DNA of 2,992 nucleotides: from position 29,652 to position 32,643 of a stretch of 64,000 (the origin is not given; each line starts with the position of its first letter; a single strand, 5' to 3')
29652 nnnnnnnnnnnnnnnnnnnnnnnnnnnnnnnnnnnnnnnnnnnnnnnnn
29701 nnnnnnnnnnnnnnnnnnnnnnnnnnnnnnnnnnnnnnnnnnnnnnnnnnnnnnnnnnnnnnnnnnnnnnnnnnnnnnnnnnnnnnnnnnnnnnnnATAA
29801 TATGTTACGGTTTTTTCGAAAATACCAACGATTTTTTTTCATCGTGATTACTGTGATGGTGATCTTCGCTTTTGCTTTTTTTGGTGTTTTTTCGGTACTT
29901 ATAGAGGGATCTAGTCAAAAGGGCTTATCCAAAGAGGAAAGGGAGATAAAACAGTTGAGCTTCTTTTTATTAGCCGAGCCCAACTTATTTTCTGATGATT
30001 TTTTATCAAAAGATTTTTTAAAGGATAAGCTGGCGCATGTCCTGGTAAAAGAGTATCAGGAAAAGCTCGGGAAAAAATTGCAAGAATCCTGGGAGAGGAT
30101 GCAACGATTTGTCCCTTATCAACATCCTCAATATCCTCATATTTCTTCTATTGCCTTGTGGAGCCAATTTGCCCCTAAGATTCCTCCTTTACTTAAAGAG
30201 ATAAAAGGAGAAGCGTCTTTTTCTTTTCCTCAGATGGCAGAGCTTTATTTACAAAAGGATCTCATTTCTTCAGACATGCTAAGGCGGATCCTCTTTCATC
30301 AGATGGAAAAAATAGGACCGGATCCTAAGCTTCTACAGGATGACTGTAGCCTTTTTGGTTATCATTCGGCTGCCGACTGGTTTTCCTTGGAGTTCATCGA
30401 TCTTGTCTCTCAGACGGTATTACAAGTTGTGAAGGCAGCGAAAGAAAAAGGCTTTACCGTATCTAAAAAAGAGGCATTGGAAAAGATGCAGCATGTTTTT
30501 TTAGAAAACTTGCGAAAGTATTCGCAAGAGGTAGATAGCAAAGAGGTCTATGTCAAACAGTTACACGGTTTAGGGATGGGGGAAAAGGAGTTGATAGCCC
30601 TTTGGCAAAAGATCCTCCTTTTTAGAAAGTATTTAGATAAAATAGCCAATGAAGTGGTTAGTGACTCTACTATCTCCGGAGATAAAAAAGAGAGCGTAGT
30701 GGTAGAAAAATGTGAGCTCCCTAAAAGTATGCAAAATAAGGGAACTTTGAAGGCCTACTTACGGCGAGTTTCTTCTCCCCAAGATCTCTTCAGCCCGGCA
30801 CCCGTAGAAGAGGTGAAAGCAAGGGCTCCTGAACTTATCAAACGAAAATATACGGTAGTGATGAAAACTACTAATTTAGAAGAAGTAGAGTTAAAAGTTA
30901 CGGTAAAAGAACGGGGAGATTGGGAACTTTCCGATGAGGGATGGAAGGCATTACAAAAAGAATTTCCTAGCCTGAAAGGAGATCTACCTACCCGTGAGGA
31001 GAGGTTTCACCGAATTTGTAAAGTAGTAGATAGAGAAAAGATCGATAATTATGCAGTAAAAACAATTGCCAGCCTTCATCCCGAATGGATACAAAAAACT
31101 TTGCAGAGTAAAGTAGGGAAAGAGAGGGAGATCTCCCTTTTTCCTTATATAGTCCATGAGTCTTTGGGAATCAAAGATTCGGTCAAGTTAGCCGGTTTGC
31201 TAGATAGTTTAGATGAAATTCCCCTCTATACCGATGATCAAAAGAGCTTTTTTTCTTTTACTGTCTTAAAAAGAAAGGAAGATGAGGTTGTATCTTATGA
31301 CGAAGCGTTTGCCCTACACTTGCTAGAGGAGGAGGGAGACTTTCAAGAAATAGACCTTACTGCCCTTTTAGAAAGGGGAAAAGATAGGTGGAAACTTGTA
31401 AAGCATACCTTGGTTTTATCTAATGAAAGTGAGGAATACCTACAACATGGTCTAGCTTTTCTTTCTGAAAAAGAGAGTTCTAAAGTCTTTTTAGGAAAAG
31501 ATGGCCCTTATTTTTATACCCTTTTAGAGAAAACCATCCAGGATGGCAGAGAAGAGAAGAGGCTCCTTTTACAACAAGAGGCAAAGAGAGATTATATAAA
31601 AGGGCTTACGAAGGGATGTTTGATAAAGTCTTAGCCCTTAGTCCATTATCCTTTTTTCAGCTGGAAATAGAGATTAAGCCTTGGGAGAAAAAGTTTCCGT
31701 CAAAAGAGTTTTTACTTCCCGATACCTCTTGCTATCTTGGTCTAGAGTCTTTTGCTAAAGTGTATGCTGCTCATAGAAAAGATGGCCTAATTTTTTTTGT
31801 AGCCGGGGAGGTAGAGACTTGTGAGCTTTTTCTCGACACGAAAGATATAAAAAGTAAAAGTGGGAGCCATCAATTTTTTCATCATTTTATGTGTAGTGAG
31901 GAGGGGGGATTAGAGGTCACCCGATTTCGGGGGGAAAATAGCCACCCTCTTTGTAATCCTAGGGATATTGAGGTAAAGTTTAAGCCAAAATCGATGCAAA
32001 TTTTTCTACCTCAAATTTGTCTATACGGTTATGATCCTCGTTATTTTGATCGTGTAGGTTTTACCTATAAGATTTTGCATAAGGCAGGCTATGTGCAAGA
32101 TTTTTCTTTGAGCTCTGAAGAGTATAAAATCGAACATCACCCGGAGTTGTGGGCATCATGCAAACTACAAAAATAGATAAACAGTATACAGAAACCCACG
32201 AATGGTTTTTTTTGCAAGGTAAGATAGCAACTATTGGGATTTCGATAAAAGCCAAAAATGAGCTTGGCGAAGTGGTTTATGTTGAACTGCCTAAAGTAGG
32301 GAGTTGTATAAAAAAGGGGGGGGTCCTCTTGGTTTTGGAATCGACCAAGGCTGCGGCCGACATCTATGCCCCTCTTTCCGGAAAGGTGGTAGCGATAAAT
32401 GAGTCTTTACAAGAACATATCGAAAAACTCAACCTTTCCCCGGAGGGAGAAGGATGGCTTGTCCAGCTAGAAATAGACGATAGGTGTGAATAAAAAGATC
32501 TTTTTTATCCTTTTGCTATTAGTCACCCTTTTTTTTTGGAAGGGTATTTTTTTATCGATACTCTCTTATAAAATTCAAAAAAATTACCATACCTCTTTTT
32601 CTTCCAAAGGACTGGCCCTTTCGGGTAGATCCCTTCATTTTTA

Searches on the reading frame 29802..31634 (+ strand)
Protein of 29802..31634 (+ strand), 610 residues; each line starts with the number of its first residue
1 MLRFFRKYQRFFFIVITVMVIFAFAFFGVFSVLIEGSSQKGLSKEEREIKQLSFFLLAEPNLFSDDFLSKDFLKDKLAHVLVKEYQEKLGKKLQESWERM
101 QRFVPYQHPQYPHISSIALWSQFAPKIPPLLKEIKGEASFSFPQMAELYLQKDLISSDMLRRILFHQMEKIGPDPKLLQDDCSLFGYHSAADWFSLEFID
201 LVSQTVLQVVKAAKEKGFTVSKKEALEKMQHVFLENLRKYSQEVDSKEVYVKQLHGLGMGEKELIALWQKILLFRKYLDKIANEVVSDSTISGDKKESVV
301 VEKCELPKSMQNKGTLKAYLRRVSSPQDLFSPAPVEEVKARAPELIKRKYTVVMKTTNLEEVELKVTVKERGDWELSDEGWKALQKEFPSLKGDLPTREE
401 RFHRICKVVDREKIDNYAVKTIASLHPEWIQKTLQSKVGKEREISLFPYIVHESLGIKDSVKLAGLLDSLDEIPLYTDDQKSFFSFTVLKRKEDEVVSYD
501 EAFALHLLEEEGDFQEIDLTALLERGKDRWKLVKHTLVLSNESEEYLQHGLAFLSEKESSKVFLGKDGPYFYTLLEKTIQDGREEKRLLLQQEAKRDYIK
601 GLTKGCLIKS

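Call 7: search_protein_families(library=pfam, proteins=[window:29802-31634:+], max_evalue=0.001)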
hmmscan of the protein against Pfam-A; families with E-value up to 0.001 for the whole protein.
window:29802-31634:+ (610 aa): 1 family
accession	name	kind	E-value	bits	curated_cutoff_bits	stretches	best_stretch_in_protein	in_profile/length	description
PF13624.11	SurA_N_3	-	0.00099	19.4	27.2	0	1-36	1-37/162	SurA-like N-terminal domain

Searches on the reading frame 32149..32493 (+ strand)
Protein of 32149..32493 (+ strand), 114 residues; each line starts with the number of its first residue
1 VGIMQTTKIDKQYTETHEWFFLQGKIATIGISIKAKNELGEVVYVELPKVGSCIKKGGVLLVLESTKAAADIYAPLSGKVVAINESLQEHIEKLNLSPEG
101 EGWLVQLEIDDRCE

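Call 19: search_protein_families(library=pfam, proteins=[window:32149-32493:+], max_evalue=0.0001)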
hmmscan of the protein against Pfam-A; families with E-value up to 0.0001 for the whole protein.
window:32149-32493:+ (114 aa): 2 families
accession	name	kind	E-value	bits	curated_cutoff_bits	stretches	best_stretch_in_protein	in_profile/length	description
PF01597.25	GCV_H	-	1.1e-28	100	22.2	1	12-111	2-102/122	Glycine cleavage H-protein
PF00364.28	Biotin_lipoyl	-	4.1e-05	23.8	22.1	1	47-86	20-59/73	Biotin-requiring enzyme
